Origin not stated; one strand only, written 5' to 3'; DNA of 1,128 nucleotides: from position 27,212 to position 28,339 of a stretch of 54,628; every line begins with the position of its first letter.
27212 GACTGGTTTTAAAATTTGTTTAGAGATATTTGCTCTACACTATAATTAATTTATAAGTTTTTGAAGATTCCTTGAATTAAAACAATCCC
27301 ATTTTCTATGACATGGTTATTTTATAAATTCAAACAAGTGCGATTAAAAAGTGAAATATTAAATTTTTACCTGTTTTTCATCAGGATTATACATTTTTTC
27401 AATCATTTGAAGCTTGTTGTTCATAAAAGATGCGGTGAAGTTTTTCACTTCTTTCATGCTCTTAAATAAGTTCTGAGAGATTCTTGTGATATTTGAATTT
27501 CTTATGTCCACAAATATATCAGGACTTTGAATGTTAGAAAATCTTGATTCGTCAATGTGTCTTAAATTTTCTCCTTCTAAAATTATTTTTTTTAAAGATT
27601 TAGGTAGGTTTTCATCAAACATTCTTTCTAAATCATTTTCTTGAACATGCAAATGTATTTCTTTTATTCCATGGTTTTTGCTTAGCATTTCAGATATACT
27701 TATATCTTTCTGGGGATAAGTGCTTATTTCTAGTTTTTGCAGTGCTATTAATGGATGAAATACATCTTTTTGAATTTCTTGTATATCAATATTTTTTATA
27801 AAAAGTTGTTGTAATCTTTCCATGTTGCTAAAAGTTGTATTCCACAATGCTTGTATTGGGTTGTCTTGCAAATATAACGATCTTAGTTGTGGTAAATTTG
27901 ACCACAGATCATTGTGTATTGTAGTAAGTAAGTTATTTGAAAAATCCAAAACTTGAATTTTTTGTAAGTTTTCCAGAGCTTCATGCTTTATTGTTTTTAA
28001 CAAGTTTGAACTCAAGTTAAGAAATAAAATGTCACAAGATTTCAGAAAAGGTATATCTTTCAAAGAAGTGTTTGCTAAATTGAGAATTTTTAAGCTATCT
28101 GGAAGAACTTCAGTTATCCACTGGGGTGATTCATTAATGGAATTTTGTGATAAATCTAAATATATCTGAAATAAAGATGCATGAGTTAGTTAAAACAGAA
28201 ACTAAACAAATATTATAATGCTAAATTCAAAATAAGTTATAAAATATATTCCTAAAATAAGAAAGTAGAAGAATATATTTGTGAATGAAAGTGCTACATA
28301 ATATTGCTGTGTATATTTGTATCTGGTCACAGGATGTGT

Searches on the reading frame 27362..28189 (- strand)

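Call 12: search_protein_families(library=pfam, max_evalue=0.01, proteins=[window:27362-28189:-])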
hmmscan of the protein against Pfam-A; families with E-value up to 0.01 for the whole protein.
window:27362-28189:- (276 aa): 5 families
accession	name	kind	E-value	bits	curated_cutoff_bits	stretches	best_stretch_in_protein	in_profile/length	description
PF13855.12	LRR_8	-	3e-21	75.4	27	2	57-112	6-61/61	Leucine rich repeat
PF13306.12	LRR_5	-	4.1e-11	43.3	27.7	1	50-156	9-109/127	BspA type Leucine rich repeat region (6 copies)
PF12799.13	LRR_4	-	2.2e-10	40.9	27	1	77-115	2-39/44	Leucine Rich repeats (2 copies)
PF00560.39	LRR_1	-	3.2e-06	26.6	20.6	0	78-99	2-23/23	Leucine Rich Repeat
PF14580.12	LRR_9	-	0.0072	16.3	30.5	1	59-133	49-122/175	Leucine-rich repeat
